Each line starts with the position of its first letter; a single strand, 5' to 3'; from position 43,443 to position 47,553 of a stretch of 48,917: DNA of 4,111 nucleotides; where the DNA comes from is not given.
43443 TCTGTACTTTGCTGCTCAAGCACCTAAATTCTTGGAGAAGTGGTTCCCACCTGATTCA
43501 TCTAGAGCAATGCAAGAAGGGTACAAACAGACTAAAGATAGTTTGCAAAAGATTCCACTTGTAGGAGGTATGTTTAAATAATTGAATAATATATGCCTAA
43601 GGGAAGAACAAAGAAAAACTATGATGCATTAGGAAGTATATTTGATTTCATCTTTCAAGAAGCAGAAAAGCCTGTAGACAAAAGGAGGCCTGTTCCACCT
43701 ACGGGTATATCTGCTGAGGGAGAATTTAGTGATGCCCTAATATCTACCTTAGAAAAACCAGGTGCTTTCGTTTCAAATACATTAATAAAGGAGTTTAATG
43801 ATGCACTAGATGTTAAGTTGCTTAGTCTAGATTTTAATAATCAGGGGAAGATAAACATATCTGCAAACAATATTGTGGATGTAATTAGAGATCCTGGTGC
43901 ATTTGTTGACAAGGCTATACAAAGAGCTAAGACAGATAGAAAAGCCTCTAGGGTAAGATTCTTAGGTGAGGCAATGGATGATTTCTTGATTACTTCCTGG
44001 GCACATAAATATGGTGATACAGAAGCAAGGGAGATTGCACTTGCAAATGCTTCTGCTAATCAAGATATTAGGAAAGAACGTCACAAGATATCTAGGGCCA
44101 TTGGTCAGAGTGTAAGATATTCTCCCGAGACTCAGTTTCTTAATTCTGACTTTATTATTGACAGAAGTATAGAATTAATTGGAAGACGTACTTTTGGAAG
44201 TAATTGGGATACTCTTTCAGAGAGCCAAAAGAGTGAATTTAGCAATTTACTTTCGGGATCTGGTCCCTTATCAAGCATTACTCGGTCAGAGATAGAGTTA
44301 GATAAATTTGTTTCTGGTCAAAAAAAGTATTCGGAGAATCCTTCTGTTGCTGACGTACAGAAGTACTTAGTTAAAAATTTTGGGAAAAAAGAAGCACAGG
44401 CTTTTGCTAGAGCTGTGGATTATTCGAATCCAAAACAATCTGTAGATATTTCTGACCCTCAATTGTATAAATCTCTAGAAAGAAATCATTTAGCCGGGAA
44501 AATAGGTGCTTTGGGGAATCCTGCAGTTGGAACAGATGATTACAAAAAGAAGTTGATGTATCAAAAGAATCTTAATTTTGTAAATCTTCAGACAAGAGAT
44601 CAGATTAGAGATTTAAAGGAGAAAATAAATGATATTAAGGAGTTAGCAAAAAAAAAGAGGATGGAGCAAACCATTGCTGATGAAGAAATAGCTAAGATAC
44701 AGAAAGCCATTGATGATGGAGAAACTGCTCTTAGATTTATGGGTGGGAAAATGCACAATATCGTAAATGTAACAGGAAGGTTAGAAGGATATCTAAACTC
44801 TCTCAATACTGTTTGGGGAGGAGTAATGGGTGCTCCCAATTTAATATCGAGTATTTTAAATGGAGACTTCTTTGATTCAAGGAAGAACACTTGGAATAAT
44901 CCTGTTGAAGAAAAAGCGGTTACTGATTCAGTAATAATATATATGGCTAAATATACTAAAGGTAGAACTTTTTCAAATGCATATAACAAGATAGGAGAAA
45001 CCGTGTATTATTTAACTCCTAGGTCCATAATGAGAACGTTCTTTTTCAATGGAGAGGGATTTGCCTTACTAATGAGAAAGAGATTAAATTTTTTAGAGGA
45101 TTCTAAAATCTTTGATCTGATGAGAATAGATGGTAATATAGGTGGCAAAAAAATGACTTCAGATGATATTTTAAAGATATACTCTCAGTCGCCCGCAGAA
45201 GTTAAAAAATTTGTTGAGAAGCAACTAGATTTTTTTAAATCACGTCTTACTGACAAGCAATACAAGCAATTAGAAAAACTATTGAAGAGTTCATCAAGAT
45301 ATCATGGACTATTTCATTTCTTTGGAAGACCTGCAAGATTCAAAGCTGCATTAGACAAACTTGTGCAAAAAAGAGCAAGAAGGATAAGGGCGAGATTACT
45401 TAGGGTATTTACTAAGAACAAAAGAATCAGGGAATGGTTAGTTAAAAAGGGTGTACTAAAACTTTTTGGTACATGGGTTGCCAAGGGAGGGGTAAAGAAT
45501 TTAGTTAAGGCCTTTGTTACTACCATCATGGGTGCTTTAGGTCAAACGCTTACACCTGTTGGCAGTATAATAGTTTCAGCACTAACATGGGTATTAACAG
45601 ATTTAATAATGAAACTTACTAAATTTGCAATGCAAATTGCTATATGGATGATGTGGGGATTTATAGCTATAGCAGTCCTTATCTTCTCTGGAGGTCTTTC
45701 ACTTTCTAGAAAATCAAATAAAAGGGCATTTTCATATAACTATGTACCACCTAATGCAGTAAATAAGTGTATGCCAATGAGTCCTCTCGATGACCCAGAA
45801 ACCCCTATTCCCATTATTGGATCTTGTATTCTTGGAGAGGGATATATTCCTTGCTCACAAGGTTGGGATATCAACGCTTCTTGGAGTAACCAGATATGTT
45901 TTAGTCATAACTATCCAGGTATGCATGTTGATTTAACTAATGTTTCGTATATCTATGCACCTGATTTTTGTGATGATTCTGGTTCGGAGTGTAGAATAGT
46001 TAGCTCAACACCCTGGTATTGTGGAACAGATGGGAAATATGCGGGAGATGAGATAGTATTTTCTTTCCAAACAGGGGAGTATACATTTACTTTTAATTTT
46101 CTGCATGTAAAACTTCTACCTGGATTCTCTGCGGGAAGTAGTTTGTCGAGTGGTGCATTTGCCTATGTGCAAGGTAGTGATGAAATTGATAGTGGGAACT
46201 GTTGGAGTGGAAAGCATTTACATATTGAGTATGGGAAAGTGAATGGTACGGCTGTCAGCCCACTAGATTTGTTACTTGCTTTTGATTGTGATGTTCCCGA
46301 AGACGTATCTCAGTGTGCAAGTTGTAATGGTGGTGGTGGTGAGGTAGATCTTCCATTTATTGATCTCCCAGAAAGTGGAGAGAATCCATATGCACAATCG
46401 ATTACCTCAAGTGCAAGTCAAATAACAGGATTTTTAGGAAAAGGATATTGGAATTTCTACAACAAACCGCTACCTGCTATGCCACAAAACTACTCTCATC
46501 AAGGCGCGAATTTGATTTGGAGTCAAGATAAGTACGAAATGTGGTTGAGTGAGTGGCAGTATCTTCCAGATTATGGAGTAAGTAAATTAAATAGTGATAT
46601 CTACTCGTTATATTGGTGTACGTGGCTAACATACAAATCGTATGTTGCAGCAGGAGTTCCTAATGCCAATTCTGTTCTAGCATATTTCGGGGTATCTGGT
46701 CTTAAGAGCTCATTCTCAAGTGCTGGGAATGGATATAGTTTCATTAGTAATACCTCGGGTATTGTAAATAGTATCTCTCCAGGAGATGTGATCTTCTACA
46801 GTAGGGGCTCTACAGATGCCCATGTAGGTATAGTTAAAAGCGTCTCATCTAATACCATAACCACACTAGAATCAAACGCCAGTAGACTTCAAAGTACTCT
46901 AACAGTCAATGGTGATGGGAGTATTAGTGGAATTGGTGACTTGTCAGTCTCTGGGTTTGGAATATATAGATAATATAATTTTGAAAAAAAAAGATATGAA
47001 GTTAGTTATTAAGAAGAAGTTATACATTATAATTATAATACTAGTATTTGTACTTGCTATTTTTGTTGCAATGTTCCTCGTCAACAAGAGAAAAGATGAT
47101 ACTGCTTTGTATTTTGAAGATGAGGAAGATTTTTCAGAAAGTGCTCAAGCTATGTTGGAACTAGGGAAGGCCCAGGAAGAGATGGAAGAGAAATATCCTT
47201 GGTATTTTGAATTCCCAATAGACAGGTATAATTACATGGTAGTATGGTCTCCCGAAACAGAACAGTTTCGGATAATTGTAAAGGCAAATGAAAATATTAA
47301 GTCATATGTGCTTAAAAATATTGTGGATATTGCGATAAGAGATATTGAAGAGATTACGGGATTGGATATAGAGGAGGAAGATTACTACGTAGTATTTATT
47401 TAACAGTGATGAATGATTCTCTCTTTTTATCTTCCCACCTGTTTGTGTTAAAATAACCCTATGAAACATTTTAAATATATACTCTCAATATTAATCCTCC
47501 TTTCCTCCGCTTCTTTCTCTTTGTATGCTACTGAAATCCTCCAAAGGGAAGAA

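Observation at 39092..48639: Candidate host-wall-breaching secretion apparatus: second half of a split, relaxase-free T4SS-like system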

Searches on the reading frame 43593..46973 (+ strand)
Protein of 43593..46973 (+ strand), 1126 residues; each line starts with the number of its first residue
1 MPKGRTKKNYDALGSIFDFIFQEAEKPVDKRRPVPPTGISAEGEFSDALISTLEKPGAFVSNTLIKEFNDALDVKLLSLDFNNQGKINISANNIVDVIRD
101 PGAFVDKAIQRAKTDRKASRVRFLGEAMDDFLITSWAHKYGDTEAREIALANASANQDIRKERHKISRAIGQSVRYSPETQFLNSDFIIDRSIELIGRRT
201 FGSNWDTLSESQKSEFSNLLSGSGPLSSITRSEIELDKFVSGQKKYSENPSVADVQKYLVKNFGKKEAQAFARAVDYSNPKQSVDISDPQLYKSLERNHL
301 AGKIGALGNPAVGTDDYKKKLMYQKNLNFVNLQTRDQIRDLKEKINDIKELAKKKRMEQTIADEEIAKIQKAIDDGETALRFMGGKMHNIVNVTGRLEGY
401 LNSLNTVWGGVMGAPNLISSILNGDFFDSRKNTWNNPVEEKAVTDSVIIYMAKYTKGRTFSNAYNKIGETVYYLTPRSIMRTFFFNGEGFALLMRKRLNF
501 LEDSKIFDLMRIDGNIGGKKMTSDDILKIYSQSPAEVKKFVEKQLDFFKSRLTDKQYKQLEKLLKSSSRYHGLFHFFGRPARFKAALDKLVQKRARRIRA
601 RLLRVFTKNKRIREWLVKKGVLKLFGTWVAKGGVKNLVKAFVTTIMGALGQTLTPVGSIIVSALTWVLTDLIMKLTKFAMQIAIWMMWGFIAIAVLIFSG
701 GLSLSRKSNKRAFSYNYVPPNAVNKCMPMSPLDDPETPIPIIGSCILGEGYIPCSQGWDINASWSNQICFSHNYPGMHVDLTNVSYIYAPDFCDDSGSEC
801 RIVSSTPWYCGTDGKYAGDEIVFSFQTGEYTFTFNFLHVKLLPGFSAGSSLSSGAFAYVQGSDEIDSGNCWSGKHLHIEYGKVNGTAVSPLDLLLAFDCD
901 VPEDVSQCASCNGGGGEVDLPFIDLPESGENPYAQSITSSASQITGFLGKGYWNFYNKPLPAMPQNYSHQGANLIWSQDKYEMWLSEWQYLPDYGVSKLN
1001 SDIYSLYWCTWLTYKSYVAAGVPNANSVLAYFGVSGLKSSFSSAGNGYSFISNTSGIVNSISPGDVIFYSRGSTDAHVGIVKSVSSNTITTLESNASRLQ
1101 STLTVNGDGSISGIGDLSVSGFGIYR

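Call 5: search_protein_families(library=pfam, proteins=[window:43593-46973:+], max_evalue=0.1)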
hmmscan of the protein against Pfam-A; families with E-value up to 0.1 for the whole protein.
window:43593-46973:+ (1126 aa): 1 family
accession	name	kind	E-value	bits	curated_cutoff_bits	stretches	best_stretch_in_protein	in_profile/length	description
PF05257.22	CHAP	-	1.1e-08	35.9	26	1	1006-1095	6-81/81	CHAP domain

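Call 10: search_protein_families(library=ncbifam, proteins=[window:43593-46973:+], max_evalue=0.1)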
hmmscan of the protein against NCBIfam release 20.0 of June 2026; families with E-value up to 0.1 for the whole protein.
window:43593-46973:+ (1126 aa): 0 families

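Call 18: search_solved_structures(query=window:43593-46973:+, max_evalue=1, show_alignments=2)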
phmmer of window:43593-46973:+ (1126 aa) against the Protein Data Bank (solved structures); distinct sequences matched with E-value up to 1: 3.
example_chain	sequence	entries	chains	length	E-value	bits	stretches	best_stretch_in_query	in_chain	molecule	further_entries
8qsy_JI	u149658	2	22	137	0.0056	17.7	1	827-912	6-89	Capsid stabilization protein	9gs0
5gm6_f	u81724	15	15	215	0.089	13.7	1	288-375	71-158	Pre-mRNA-splicing factor SYF2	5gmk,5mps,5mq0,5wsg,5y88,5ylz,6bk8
2oua_A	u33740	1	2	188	0.54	11.1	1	798-874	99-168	Serine protease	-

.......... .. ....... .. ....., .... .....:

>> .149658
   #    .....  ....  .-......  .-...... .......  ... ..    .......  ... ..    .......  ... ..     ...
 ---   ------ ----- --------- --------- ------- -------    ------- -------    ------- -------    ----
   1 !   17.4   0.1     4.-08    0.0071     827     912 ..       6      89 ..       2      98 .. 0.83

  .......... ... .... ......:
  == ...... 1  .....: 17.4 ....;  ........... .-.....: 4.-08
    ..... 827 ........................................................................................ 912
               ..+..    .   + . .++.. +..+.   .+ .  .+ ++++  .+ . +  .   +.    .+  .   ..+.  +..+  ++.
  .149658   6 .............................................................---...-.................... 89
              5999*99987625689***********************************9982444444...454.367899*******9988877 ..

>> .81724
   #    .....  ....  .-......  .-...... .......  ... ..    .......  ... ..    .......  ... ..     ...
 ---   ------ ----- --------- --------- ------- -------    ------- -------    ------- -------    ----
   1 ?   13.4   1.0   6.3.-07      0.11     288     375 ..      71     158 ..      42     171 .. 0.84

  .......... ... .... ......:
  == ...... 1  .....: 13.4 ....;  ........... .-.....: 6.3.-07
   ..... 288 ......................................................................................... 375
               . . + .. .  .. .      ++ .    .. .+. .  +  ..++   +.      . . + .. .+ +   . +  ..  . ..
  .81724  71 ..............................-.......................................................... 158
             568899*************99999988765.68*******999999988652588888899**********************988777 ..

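Call 76: search_protein_families(library=pfam, alignment_id=A6, max_evalue=0.01)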
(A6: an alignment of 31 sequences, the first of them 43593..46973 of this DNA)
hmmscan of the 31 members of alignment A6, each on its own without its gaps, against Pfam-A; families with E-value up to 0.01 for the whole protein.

A. member 1, window:43593-46973:+ (1126 aa): 1 family
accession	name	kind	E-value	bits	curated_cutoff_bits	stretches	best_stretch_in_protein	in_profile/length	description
PF05257.22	CHAP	-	1.1e-08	35.9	26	1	1006-1095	6-81/81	CHAP domain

B. families by the number of members that match (of 31 scanned): 5 families
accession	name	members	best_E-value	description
PF01551.29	Peptidase_M23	10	2e-09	Peptidase family M23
PF05257.22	CHAP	3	1.1e-08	CHAP domain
PF21609.2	Toxofilin-like_dom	1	0.0014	Toxofilin-like domain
PF21528.2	CC2D1A-B_DM14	1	0.0049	Coiled-coil and C2 domain-containing protein 1, DM14 domain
PF03685.18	UPF0147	1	0.0068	Uncharacterised protein family (UPF0147)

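Call 95: search_solved_structures(query=A6, max_evalue=1, show_alignments=2)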
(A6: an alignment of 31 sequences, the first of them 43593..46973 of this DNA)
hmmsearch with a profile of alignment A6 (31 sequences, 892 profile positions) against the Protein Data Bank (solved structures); distinct sequences matched with E-value up to 1: 20.
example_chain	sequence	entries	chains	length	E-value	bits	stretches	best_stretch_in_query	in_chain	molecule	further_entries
8s3m_A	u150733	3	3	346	0.036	15.3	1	801-861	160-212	Lytic endopeptidase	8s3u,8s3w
6jmx_A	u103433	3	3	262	0.042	15.1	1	793-877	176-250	Peptidase M23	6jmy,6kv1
6jn7_A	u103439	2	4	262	0.063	14.5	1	793-877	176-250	Peptidase M23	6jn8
8qox_B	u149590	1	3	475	0.063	14.5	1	309-400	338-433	Conserved membrane protein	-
5ijn_F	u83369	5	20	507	0.096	13.9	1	264-368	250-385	NUCLEAR PORE COMPLEX PROTEIN NUP54 | Nucleoporin p54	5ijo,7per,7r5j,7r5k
6ik4_A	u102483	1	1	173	0.18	13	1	807-868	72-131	Elastinolytic metalloprotease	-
3uf1_A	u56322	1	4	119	0.3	12.3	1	265-363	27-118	Vimentin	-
8bd7_L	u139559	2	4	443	0.34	12.1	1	264-406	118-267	Clusterin-associated protein 1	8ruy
3it5_A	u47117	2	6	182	0.41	11.8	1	819-868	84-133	Protease lasA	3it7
2lse_A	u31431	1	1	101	0.46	11.6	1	487-547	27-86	Four Helix Bundle Protein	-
6prh_A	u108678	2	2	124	0.48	11.6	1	302-373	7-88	RicA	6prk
6u2a_A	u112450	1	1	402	0.57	11.3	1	792-871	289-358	ShyA endopeptidase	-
6ue4_A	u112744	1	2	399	0.64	11.2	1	792-871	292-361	ShyA endopeptidase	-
7tal_A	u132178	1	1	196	0.73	11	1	310-370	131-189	D4_deltaDARP LOV2-DARPin fusion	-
6nxm_A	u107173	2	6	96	0.8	10.9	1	291-369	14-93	Design construct XAA_GVDQ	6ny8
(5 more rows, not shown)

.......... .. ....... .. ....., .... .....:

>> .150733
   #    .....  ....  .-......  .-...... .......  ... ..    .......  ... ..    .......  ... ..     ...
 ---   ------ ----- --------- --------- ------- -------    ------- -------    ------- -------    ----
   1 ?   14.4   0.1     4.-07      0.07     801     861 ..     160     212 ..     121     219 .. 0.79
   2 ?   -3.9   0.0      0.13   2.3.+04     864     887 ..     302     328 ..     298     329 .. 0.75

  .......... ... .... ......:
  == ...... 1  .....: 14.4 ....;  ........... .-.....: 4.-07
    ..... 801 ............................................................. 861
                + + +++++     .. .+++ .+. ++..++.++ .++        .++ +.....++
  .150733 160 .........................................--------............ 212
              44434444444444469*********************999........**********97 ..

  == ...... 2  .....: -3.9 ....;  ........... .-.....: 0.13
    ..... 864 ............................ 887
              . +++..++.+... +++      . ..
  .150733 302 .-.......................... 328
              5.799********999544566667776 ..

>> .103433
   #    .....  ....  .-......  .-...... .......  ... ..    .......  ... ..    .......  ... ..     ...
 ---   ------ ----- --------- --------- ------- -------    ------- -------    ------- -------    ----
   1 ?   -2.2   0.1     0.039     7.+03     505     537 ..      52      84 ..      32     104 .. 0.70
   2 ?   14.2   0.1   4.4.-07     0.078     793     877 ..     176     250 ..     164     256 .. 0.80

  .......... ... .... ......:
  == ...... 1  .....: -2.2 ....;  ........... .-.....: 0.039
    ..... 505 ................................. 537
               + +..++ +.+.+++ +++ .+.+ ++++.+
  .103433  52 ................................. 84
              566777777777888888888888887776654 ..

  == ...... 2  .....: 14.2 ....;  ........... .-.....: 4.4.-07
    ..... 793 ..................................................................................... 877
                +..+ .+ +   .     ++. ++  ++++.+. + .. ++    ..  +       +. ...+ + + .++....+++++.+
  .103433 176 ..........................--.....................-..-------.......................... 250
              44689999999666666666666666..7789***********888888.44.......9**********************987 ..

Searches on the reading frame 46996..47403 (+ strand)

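Call 5: search_protein_families(library=pfam, proteins=[window:46996-47403:+], max_evalue=0.1)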
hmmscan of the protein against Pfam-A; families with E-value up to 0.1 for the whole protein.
window:46996-47403:+ (135 aa): 4 families
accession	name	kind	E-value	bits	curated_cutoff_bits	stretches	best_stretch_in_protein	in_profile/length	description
PF05434.16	Tmemb_9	-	0.01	16.1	28.6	1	1-59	50-107/145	TMEM9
PF06667.17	PspB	-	0.02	15.4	25.6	1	10-50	7-47/73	Phage shock protein B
PF02706.20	Wzz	-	0.026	15.3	25.5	1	4-56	12-67/91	Chain length determinant protein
PF25630.1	Phycodna_minor_capsid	-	0.037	14.8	27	1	8-69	3-69/96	Phycodnaviridae minor capsid protein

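Call 10: search_protein_families(library=ncbifam, proteins=[window:46996-47403:+], max_evalue=0.1)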
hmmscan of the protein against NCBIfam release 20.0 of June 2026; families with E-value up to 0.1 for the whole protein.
window:46996-47403:+ (135 aa): 5 families
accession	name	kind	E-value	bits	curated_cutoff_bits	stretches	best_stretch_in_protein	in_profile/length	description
NF047988.1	betaine_BCCT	equivalog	0.004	15.7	650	1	1-111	242-341/483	glycine betaine uptake BCCT transporter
NF045771.1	MPN454_MG319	equivalog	0.0076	16.5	60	1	8-73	8-76/133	MG319/MPN454 family protein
TIGR04402.2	mob_CxxC_CxxC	subfamily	0.054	13.7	70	1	8-70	59-120/180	mobilome CxxCx(11)CxxC protein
NF033598.2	elast_bind_EbpS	equivalog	0.067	12.1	300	1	6-36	306-337/498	elastin-binding protein EbpS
TIGR04087.1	YqxM_for_SipW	equivalog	0.083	12.5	80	0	7-56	11-59/186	amyloid fiber anchoring/assembly protein TapA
